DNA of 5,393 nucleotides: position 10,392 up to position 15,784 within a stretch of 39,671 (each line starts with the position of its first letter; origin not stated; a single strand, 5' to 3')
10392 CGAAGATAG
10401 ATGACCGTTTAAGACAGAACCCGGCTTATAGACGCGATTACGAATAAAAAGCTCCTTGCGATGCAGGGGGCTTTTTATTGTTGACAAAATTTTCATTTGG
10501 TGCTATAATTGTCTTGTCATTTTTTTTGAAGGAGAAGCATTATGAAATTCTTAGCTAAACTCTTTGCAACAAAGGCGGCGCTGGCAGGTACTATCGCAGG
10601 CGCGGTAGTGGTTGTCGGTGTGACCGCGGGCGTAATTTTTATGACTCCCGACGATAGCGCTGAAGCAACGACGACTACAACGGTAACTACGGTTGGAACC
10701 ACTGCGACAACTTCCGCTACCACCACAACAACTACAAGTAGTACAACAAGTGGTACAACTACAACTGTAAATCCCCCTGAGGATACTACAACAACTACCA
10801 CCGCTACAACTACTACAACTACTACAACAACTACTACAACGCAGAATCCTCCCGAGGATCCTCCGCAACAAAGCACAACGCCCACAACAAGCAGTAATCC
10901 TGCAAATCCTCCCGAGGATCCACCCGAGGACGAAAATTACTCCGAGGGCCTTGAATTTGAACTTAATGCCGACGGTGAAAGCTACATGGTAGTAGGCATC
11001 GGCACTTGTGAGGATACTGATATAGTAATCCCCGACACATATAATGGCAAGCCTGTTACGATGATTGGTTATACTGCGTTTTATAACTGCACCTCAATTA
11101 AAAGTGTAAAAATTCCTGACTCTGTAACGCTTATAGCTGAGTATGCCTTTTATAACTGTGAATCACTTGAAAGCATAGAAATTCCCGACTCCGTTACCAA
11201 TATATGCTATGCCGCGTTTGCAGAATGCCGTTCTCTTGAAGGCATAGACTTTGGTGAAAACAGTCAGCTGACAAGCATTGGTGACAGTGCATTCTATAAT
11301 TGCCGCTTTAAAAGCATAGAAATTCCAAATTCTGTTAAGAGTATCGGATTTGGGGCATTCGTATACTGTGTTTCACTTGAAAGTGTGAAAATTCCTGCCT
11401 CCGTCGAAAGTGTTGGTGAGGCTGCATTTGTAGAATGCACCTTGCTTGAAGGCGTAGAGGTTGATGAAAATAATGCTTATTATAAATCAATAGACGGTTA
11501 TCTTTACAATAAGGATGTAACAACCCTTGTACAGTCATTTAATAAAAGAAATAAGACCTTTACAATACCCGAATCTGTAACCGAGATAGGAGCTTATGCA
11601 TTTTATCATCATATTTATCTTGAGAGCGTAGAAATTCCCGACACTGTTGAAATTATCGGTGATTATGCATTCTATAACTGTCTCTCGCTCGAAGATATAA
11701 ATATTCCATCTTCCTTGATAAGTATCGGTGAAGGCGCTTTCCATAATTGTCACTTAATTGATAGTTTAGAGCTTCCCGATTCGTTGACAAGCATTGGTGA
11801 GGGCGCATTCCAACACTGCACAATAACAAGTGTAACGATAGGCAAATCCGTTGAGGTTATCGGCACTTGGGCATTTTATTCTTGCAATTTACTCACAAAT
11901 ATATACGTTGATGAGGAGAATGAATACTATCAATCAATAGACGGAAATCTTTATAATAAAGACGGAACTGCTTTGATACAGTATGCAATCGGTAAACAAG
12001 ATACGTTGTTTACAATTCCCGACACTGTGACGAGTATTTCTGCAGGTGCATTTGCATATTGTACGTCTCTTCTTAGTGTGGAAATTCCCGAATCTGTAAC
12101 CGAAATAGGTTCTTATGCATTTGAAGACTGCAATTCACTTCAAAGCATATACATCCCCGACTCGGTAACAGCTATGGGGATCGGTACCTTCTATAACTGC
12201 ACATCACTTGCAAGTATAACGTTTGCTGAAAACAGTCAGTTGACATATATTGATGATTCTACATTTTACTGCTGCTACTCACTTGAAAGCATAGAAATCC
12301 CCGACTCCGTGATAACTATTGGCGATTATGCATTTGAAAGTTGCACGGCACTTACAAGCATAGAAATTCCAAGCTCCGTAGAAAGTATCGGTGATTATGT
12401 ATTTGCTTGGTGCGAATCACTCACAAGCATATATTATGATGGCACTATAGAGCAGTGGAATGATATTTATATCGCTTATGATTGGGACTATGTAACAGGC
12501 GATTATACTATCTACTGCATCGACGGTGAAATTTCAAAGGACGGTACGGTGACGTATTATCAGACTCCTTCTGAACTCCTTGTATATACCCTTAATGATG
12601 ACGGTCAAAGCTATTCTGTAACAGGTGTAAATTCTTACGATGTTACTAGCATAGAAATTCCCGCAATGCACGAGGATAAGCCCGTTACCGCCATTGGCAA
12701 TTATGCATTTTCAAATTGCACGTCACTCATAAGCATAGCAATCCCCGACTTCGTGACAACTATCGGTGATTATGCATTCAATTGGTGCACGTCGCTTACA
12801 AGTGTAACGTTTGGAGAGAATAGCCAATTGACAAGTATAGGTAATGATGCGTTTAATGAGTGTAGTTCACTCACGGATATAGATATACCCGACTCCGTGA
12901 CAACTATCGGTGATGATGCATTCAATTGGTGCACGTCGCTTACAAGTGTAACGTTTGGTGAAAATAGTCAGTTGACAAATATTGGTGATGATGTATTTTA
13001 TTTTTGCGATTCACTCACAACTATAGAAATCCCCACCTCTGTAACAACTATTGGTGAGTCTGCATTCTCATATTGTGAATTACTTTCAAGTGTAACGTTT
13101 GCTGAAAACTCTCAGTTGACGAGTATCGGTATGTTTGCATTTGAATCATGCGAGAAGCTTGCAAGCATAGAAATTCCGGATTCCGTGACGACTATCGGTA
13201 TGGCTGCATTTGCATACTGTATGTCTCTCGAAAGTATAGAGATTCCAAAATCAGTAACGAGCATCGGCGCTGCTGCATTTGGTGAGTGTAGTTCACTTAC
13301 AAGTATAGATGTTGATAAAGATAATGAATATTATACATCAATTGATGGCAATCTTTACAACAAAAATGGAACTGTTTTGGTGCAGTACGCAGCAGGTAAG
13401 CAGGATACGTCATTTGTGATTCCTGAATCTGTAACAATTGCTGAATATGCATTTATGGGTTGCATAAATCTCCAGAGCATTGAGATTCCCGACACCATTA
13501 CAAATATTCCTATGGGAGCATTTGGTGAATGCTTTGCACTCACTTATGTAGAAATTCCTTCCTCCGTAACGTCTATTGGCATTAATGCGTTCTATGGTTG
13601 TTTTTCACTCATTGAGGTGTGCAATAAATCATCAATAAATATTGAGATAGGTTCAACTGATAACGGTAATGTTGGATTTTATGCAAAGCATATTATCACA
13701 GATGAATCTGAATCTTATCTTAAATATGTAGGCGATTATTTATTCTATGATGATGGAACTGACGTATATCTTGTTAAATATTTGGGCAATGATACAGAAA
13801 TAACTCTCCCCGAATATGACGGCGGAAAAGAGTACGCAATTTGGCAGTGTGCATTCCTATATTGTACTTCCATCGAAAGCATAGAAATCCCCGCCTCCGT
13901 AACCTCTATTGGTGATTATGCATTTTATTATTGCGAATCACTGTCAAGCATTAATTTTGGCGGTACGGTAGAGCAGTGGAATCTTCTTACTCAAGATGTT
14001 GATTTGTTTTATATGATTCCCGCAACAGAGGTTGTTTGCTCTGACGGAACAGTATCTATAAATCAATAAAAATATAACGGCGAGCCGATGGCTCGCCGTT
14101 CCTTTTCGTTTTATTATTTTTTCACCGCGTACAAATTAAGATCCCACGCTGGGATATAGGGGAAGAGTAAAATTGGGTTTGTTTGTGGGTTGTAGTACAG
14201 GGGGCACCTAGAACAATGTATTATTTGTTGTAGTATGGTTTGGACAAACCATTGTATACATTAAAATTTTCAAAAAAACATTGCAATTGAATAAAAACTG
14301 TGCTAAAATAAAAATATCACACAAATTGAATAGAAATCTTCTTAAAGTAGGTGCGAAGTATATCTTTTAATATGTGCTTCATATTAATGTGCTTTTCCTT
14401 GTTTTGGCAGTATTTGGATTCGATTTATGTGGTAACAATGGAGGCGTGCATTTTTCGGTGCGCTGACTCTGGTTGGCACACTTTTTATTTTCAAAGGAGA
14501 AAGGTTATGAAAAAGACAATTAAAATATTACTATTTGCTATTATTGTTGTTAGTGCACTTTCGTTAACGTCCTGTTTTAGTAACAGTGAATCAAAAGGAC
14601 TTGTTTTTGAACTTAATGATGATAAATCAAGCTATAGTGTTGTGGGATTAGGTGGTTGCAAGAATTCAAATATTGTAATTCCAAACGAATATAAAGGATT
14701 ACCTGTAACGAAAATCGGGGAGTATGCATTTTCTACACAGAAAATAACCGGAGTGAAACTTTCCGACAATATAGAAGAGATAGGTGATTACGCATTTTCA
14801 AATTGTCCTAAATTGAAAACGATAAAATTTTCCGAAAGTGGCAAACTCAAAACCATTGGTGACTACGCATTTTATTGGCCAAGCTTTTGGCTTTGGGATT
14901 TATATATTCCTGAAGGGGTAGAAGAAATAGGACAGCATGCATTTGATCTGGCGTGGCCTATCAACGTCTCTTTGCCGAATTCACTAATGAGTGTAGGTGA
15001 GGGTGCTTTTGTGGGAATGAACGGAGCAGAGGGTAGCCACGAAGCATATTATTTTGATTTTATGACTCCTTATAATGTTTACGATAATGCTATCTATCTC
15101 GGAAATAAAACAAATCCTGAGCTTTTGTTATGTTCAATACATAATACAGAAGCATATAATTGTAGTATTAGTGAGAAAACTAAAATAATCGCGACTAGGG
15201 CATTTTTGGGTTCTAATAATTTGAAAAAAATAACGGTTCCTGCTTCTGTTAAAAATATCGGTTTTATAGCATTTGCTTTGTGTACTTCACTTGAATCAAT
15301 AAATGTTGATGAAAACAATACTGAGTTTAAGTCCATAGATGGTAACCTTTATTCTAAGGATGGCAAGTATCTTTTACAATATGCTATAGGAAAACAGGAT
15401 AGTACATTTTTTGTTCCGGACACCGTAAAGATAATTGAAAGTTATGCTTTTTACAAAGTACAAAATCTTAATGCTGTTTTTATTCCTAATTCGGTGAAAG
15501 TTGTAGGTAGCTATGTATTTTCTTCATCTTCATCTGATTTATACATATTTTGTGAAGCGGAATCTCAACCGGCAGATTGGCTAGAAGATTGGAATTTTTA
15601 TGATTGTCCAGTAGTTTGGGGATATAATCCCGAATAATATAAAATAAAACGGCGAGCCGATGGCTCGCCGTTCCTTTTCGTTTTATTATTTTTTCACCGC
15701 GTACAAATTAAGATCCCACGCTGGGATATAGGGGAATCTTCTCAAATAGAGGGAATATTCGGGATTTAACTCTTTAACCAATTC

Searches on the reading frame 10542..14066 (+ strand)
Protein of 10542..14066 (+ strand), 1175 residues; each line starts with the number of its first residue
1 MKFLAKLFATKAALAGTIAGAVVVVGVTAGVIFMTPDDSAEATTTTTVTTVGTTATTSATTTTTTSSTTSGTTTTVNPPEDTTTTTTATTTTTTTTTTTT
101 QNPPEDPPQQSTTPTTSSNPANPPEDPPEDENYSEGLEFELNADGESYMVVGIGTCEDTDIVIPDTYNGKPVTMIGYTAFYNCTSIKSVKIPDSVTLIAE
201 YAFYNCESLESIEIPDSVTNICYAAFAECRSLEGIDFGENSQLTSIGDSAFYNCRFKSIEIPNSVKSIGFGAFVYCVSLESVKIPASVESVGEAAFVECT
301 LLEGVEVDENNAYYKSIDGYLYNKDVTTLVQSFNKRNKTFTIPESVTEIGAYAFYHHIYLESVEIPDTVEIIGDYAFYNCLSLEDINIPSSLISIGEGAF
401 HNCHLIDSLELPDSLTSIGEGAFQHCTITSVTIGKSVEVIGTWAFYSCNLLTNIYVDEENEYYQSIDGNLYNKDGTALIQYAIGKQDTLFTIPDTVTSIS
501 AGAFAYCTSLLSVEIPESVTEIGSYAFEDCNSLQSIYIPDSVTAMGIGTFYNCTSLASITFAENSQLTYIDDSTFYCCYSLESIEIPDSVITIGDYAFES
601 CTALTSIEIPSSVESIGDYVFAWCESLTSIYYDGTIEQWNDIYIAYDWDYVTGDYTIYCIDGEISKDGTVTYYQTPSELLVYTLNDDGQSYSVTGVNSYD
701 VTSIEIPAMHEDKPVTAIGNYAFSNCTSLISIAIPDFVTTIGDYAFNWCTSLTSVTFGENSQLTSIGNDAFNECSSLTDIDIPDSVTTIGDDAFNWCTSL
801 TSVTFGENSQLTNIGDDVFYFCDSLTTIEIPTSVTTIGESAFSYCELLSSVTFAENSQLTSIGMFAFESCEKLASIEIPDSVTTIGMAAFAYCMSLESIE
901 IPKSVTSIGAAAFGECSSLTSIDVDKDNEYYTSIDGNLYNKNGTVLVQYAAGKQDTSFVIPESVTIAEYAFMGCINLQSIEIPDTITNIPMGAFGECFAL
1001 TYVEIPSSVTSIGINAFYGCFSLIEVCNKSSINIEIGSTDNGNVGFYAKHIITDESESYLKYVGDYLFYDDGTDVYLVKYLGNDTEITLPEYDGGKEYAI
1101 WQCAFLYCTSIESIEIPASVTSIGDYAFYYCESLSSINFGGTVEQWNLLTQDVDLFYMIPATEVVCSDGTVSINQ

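Call 50: search_protein_families(library=pfam, proteins=[window:10542-14066:+], max_evalue=0.001)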
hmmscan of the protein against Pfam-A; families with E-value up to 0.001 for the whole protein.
window:10542-14066:+ (1175 aa): 3 families
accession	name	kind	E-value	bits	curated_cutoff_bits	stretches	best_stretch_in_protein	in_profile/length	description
PF13306.12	LRR_5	-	1.3e-208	681.7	27.7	9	716-846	1-124/127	BspA type Leucine rich repeat region (6 copies)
PF13855.12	LRR_8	-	1.2e-27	95.8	27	0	738-782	13-56/61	Leucine rich repeat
PF12799.13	LRR_4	-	7.7e-05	23.3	27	0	750-782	1-30/44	Leucine Rich repeats (2 copies)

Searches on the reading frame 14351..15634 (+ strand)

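Call 72: search_protein_families(library=pfam, proteins=[window:14351-15634:+], max_evalue=0.001)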
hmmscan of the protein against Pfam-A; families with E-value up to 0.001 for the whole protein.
window:14351-15634:+ (428 aa): 3 families
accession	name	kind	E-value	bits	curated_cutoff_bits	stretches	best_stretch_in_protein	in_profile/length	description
PF13306.12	LRR_5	-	1.1e-41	142.2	27.7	3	120-223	1-101/127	BspA type Leucine rich repeat region (6 copies)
PF13855.12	LRR_8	-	5e-05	23.4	27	0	139-174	11-45/61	Leucine rich repeat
PF12799.13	LRR_4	-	0.00078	20.1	27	0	136-171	7-41/44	Leucine Rich repeats (2 copies)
